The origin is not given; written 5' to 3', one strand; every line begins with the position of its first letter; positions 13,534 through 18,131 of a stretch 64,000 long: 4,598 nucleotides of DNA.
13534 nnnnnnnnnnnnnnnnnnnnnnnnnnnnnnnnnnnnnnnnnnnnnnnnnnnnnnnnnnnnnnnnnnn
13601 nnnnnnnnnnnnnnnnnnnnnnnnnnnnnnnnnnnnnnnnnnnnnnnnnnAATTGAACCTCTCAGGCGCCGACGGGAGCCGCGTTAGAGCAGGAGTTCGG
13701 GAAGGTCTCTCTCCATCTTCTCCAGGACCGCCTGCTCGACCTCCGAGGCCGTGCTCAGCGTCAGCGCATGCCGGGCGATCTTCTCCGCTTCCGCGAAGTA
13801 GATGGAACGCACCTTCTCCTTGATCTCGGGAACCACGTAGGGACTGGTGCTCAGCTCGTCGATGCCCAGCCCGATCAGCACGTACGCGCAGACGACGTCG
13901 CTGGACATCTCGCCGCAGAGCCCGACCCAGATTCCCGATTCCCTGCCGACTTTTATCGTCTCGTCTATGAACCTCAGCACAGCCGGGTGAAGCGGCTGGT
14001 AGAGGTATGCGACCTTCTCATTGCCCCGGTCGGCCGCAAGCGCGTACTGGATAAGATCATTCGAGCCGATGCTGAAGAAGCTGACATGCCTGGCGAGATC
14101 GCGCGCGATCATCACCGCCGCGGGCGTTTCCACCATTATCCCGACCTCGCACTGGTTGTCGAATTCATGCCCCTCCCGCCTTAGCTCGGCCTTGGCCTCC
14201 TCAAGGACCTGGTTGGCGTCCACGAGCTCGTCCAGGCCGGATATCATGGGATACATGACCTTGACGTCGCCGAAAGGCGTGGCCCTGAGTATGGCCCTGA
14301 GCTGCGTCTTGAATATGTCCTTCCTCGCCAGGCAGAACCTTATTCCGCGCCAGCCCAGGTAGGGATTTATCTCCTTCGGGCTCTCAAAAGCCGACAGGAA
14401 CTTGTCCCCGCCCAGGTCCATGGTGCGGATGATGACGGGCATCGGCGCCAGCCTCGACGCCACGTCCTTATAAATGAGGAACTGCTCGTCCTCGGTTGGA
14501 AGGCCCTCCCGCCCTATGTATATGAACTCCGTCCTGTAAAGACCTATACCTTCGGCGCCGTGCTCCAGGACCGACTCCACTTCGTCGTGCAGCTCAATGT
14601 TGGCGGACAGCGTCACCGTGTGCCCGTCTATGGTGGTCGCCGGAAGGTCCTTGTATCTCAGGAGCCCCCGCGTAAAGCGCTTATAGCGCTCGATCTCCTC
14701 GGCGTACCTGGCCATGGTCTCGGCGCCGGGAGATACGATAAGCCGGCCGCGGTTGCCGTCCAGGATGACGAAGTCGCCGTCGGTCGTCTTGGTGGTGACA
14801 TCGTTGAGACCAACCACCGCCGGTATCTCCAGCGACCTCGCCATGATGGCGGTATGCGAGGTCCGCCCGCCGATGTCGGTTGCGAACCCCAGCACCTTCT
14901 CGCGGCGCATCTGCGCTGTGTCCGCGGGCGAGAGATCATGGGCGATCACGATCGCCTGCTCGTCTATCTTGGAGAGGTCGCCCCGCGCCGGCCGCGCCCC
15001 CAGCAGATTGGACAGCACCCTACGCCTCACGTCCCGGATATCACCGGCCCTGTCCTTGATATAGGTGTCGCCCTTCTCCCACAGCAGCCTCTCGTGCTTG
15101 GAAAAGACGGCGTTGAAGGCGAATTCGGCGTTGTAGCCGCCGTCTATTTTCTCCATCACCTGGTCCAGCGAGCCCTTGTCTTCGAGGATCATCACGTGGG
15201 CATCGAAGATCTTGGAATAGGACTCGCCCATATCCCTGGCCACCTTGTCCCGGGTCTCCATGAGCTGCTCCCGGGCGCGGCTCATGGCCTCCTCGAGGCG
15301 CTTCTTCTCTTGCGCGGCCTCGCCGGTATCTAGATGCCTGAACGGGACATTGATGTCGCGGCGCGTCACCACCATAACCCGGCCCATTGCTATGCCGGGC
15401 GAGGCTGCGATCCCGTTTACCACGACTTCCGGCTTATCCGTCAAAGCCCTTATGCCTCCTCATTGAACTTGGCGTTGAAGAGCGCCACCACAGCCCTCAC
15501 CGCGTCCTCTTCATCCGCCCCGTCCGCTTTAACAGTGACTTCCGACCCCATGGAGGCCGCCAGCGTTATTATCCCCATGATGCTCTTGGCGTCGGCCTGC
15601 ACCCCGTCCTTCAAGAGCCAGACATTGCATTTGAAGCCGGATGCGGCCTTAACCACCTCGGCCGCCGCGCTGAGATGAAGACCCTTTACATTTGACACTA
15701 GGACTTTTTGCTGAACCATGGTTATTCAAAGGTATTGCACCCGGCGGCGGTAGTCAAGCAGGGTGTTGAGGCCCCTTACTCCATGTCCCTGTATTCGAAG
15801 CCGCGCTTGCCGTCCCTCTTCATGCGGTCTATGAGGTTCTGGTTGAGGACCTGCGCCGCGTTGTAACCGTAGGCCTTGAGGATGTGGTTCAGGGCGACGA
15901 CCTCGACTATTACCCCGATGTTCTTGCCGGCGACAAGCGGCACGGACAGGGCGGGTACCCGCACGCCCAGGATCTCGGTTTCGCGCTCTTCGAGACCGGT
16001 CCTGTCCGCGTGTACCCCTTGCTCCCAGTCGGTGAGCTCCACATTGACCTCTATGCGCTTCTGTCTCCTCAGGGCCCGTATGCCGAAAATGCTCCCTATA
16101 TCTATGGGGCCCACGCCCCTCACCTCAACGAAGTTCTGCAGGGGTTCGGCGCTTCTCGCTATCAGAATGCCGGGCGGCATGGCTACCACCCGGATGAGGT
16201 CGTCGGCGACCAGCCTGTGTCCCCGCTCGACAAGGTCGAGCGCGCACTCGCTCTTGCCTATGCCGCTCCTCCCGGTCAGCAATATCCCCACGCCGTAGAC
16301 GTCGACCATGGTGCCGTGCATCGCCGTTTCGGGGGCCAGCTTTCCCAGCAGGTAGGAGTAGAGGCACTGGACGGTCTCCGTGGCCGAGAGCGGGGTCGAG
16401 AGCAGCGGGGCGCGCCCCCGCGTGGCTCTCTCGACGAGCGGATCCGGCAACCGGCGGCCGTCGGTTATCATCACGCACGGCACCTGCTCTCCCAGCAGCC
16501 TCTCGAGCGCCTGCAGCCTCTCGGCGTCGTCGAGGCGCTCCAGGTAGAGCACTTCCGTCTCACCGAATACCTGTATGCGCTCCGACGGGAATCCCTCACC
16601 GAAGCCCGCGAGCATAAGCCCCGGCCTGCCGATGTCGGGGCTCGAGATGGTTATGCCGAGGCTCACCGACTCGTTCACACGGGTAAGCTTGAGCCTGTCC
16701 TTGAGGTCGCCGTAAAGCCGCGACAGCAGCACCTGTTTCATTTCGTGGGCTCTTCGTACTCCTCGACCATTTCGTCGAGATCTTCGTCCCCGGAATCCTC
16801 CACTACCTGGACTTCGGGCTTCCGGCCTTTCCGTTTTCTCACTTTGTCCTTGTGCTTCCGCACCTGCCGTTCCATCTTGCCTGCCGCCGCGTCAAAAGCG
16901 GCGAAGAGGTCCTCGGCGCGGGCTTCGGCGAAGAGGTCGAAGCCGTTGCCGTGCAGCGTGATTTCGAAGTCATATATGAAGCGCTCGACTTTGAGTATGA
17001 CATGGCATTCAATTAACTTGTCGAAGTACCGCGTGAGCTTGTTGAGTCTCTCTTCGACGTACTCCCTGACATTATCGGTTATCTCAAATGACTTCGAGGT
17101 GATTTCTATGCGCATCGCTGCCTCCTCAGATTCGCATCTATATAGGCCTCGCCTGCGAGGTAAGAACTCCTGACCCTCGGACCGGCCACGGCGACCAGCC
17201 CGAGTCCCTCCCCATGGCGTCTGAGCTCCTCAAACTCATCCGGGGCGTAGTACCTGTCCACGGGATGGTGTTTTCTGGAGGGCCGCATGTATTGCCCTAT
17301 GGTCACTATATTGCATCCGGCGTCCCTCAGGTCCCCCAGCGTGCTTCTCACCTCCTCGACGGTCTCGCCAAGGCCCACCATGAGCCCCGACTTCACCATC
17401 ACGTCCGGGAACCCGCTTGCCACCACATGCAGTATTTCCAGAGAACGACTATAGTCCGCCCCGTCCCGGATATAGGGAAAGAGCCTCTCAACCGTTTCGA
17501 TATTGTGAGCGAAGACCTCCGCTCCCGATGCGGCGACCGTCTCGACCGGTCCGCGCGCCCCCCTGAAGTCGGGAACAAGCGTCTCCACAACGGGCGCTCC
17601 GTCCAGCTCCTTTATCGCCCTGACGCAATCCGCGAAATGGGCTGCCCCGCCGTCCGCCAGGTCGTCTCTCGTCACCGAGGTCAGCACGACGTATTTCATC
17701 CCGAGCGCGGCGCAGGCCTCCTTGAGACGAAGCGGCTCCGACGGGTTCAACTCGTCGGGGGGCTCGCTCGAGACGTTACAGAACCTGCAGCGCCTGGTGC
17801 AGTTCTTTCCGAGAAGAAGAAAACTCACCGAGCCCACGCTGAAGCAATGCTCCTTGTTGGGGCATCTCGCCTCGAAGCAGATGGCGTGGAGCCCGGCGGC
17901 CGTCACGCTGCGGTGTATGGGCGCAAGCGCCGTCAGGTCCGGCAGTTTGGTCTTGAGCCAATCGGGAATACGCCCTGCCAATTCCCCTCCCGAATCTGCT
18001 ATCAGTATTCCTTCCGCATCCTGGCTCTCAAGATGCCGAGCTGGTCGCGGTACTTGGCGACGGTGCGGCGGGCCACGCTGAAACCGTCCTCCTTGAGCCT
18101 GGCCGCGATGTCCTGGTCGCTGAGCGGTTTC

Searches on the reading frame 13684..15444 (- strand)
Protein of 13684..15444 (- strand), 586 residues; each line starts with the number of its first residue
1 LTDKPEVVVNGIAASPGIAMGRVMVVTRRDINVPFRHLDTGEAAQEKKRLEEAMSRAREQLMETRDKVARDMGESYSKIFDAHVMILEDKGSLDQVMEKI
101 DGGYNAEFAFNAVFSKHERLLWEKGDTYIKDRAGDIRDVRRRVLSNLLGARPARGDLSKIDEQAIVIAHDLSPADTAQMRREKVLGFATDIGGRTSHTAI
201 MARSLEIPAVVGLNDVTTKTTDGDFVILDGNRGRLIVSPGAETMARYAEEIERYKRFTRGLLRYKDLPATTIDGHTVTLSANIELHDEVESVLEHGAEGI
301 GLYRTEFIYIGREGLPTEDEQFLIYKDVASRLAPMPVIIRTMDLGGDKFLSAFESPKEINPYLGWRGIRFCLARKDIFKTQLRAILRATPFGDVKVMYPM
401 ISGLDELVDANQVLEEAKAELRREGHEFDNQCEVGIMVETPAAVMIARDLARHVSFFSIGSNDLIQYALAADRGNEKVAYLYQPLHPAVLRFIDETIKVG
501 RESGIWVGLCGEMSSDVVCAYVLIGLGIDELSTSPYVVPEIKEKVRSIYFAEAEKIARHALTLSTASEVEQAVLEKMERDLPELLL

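Call 14: search_protein_families(library=pfam, max_evalue=0.00001, proteins=[window:13684-15444:-])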
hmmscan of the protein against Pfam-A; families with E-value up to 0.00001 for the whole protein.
window:13684-15444:- (586 aa): 3 families
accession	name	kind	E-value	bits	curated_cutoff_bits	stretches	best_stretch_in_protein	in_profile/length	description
PF02896.24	PEP-utilizers_C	-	5.4e-112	374.2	22.8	1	263-548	6-291/293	PEP-utilising enzyme, PEP-binding domain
PF00391.29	PEP-utilizers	-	1.1e-26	92.7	23.1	1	161-233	2-72/72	PEP-utilising enzyme, mobile domain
PF05524.18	PEP-utilisers_N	-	1.6e-26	93.3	24.4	1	10-132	1-121/121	PEP-utilising enzyme, N-terminal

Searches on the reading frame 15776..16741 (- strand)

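Call 14: search_protein_families(library=pfam, max_evalue=0.00001, proteins=[window:15776-16741:-])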
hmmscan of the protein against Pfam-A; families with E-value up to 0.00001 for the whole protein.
window:15776-16741:- (321 aa): 2 families
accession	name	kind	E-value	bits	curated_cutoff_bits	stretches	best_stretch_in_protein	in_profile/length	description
PF07475.17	Hpr_kinase_C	-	1.7e-59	200.6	33.3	1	134-302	2-170/171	HPr Serine kinase C-terminal domain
PF02603.21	Hpr_kinase_N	-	9.6e-28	97.1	24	1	14-131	7-125/125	HPr Serine kinase N terminus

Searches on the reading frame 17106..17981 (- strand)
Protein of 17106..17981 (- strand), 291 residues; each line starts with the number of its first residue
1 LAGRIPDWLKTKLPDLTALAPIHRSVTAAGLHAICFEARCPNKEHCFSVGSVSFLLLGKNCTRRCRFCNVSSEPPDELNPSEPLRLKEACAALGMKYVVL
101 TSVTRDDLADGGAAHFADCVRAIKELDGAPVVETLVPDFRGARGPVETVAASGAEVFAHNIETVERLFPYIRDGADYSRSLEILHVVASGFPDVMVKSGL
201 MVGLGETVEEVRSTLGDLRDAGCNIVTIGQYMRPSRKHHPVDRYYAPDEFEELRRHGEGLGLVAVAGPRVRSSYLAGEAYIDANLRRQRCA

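Call 14: search_protein_families(library=pfam, max_evalue=0.00001, proteins=[window:17106-17981:-])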
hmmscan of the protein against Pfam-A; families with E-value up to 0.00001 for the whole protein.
window:17106-17981:- (291 aa): 1 family
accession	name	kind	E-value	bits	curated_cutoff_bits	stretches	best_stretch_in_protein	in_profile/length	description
PF04055.27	Radical_SAM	-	4.6e-16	59.9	29.5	1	58-216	4-164/166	Radical SAM superfamily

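Call 32: search_protein_families(library=ncbifam, max_evalue=1e-10, proteins=[window:17106-17981:-])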
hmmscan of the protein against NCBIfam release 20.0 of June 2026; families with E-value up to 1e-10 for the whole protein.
window:17106-17981:- (291 aa): 4 families
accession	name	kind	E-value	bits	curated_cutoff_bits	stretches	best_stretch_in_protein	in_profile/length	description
TIGR00510.1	lipA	equivalog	5.5e-105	351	310.25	1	3-286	15-300/302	lipoyl synthase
NF004019.1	PRK05481.1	subfamily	6.4e-105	350.5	203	1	6-286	2-283/286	lipoyl synthase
NF009544.0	PRK12928.1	subfamily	7.3e-103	343.9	210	1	4-280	19-297/300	lipoyl synthase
NF053790.1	LplA_LipA_fuse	exception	5.1e-93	312.7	800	1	6-277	334-604/606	bifunctional lipoate--protein ligase/lipoyl synthase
